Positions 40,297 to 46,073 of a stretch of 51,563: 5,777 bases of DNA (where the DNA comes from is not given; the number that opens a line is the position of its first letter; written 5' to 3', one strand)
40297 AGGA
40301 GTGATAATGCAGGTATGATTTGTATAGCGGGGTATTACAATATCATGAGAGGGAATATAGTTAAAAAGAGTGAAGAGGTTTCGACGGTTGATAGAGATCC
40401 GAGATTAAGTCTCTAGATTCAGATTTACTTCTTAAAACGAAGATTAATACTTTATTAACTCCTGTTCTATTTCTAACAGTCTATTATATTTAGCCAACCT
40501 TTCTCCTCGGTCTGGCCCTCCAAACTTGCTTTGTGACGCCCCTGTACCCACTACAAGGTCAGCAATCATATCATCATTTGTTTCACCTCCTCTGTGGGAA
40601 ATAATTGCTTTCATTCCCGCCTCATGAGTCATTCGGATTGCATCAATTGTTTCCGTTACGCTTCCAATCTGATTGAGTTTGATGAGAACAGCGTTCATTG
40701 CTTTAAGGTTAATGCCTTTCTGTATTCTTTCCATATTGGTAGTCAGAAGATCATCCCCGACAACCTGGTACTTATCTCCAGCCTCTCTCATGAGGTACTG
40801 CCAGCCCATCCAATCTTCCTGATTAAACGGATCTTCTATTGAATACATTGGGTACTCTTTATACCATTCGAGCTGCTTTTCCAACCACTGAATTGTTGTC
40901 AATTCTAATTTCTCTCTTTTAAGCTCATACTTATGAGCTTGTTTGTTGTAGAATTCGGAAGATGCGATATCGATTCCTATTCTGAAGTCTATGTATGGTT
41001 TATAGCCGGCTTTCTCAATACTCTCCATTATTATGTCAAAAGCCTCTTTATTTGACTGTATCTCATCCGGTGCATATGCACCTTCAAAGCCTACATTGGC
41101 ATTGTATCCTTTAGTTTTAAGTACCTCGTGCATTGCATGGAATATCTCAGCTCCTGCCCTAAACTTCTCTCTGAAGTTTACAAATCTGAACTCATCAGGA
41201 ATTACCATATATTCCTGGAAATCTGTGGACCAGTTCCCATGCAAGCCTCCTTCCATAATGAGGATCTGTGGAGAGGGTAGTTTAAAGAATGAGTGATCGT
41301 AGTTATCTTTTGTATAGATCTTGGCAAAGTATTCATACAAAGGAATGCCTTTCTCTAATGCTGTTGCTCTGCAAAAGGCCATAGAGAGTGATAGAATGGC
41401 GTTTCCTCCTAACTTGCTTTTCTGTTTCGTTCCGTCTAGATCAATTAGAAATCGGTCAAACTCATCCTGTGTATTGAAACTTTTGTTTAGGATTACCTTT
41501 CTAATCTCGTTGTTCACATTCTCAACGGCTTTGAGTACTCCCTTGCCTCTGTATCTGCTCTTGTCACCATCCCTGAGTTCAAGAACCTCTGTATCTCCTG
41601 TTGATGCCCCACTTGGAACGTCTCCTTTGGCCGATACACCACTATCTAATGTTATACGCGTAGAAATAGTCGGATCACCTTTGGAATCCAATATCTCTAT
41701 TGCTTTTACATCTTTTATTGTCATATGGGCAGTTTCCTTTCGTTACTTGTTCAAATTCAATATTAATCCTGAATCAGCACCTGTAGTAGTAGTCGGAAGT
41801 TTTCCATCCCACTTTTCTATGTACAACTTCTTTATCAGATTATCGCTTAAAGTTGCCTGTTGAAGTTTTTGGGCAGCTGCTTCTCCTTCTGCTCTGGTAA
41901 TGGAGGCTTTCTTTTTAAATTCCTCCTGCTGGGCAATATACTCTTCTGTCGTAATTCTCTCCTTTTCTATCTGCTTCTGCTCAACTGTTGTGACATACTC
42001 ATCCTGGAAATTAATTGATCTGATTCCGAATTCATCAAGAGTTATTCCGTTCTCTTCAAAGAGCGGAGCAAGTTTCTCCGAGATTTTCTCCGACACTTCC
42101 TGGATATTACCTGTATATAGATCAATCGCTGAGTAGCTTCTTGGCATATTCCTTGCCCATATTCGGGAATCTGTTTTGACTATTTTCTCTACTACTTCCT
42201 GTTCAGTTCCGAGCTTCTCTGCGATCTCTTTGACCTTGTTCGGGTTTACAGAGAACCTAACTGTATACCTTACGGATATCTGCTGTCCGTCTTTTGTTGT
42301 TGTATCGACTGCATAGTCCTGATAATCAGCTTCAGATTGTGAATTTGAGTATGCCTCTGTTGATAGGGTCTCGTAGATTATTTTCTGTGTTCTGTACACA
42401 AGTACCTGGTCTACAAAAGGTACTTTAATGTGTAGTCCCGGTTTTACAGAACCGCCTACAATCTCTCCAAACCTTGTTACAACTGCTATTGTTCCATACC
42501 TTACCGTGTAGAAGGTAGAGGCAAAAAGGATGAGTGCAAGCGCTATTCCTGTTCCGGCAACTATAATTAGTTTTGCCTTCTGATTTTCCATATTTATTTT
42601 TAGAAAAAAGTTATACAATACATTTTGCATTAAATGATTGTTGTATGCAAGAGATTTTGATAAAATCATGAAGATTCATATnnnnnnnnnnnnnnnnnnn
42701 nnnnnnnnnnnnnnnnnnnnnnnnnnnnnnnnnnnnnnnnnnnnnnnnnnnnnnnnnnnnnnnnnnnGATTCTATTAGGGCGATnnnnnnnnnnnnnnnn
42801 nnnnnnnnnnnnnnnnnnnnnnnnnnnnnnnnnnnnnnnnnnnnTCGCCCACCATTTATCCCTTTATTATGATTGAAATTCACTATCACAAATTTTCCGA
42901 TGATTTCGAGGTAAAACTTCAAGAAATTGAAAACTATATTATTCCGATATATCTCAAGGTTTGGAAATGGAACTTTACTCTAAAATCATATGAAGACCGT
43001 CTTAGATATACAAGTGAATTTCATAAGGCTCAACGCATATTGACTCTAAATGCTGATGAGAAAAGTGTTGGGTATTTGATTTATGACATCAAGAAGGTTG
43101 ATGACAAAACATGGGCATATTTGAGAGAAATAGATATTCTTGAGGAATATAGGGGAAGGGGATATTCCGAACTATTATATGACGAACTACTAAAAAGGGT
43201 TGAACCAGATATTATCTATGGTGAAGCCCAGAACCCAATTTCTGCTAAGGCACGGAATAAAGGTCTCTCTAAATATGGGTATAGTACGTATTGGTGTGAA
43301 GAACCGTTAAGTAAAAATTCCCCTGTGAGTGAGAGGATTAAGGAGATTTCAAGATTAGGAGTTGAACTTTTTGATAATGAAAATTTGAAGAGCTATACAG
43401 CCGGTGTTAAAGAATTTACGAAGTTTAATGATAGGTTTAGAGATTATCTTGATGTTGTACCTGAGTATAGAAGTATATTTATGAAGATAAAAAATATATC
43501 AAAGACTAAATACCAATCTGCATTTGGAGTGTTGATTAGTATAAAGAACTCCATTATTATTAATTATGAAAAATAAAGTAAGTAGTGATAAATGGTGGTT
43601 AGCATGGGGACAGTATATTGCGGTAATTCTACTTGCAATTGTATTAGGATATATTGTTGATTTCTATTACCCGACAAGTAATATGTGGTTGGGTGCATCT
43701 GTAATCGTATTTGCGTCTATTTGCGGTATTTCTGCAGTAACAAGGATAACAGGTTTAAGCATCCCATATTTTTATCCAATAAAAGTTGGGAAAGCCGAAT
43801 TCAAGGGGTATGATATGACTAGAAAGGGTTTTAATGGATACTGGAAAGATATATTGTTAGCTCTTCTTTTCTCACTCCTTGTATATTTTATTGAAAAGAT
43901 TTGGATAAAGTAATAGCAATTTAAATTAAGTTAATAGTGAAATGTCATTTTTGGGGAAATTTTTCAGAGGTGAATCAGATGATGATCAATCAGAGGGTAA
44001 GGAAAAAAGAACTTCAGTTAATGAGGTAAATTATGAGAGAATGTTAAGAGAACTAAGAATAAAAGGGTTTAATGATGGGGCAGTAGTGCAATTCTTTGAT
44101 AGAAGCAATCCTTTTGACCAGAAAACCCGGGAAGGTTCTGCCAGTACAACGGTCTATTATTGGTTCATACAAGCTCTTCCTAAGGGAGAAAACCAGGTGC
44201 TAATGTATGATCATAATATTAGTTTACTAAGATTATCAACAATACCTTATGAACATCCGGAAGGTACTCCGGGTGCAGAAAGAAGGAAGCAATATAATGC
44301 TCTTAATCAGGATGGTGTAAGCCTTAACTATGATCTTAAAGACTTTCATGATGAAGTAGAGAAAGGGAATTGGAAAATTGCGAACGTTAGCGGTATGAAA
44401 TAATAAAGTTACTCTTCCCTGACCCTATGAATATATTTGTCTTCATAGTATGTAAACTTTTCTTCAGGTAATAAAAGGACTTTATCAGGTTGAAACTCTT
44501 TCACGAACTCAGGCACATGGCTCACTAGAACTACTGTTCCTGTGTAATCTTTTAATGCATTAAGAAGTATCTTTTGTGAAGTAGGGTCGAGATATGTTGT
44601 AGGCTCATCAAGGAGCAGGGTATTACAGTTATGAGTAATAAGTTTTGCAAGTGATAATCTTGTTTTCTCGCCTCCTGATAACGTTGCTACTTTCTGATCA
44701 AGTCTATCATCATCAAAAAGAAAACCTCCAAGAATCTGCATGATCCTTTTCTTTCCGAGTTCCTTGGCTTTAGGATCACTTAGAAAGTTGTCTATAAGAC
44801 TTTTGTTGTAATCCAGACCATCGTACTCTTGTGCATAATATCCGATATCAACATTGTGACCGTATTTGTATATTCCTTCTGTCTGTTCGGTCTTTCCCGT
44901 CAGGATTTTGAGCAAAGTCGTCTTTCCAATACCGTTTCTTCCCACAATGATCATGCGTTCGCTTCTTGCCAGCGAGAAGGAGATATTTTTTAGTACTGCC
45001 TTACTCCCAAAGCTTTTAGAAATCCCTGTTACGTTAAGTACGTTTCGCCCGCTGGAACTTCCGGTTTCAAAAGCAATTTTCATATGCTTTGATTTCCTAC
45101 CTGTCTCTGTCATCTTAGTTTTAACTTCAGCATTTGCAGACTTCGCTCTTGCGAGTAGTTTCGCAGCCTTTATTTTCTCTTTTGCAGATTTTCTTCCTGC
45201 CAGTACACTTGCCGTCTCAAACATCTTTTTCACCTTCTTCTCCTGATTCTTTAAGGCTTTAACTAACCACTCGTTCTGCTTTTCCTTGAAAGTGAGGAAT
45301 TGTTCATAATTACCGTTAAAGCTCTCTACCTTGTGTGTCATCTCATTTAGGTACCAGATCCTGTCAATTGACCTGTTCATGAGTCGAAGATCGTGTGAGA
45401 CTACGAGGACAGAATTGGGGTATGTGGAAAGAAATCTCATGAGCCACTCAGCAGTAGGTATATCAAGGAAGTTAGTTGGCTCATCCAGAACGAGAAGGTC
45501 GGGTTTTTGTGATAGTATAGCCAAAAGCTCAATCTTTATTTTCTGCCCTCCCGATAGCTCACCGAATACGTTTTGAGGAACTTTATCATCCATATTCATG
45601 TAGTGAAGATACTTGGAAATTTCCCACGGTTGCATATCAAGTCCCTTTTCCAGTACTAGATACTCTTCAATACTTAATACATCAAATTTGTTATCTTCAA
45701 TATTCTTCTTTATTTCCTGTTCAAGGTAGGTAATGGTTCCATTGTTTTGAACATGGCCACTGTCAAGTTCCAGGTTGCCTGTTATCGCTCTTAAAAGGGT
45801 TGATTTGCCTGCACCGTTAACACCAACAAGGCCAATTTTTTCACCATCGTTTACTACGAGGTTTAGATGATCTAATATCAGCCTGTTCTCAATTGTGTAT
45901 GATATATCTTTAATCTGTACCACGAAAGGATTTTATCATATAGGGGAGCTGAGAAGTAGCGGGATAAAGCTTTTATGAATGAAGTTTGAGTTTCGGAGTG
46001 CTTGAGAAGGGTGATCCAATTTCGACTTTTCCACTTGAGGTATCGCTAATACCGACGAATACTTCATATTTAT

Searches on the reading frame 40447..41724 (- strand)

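Call 71: search_protein_families(library=pfam, proteins=[window:40447-41724:-], max_evalue=0.0001)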
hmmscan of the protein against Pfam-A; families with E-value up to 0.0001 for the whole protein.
window:40447-41724:- (426 aa): 3 families
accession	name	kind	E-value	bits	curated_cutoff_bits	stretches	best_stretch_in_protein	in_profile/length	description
PF00113.28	Enolase_C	-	3.8e-95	319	21.5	1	148-423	3-281/296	Enolase, C-terminal TIM barrel domain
PF03952.21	Enolase_N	-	7.6e-50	168.9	35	1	3-132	1-130/131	Enolase, N-terminal domain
PF07476.17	MAAL_C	-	9e-07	28.7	27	1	281-384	102-201/249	Methylaspartate ammonia-lyase C-terminus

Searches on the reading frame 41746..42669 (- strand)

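Call 72: search_protein_families(library=pfam, proteins=[window:41746-42669:-], max_evalue=0.0001)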
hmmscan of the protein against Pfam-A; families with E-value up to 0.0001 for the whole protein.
window:41746-42669:- (308 aa): 1 family
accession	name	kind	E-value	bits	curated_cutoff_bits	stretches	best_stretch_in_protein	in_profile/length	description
PF01145.31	Band_7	-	7e-26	91.8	23.6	1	55-249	2-175/176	SPFH domain / Band 7 family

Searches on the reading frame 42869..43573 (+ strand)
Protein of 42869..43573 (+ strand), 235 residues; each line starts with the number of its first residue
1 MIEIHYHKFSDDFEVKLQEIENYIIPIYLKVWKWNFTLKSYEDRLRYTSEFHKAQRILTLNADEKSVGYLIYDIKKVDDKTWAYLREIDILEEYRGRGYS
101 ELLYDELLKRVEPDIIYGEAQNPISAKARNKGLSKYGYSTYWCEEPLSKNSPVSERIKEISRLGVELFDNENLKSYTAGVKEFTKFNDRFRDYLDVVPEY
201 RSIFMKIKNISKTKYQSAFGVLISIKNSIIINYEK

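Call 72: search_protein_families(library=pfam, proteins=[window:42869-43573:+], max_evalue=0.0001)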
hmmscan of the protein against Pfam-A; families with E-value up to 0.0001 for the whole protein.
window:42869-43573:+ (235 aa): 1 family
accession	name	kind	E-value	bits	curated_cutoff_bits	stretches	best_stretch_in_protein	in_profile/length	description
PF00583.31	Acetyltransf_1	-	9.7e-06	26.3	20.7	1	32-111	12-88/116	Acetyltransferase (GNAT) family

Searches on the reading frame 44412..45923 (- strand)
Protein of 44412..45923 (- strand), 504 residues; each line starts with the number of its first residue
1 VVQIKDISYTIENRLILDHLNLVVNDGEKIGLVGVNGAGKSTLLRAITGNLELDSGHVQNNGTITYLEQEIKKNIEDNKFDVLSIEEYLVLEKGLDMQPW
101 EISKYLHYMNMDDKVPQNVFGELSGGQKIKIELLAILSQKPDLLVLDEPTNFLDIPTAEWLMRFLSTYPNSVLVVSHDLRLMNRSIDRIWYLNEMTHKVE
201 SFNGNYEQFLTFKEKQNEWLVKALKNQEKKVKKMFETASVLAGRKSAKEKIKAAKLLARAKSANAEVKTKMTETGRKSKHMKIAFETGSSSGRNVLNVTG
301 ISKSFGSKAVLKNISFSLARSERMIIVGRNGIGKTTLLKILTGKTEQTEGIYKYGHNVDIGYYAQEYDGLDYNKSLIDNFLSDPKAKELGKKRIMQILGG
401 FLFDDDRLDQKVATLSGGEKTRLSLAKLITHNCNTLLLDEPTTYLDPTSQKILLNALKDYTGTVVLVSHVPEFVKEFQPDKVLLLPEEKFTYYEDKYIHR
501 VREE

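Call 72: search_protein_families(library=pfam, proteins=[window:44412-45923:-], max_evalue=0.0001)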
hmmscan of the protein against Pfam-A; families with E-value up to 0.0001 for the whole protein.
window:44412-45923:- (504 aa): 16 families
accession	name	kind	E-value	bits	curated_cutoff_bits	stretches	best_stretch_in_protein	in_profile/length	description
PF00005.33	ABC_tran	-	4.4e-52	176.8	25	2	17-151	1-137/137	ABC transporter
PF13304.12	AAA_21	-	2e-21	77.8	27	1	53-183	188-304/304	AAA domain, putative AbiEii toxin, Type IV TA system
PF13175.12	AAA_15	-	4.5e-10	40.1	32.1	0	30-255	26-146/374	AAA ATPase domain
PF02463.25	SMC_N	-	1.3e-09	38.3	40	0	263-476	93-204/220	RecF/RecN/SMC N terminal domain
PF01926.29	MMR_HSR1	-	8.4e-08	32.8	21.9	0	29-80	1-48/113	50S ribosome-binding GTPase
PF03193.22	RsgA_GTPase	-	2e-07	31.4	30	0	18-60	98-139/174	RsgA GTPase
PF13555.12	AAA_29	-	1.2e-06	28.5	27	0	29-48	24-43/61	P-loop containing region of AAA domain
PF13191.12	AAA_16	-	1e-05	26.5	32.6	0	17-58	13-60/167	AAA ATPase domain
PF13401.12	AAA_22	-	1.1e-05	26.2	27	0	324-356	8-33/130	AAA domain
PF12848.13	ABC_tran_Xtn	-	1.8e-05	25.1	25.9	1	197-257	6-70/85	ABC transporter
PF13173.12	AAA_14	-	2.4e-05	24.8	27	0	30-84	5-50/129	AAA domain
PF13476.12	AAA_23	-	3.4e-05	25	27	0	324-342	22-40/201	AAA domain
PF13558.12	SbcC_Walker_B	-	4.8e-05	24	27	0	407-458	25-89/90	SbcC/RAD50-like, Walker B motif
PF03308.22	MeaB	-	4.9e-05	22.9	23.1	0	12-52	18-58/273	Methylmalonyl Co-A mutase-associated GTPase MeaB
PF13604.12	AAA_30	-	9.1e-05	22.7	27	0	30-57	21-48/191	AAA domain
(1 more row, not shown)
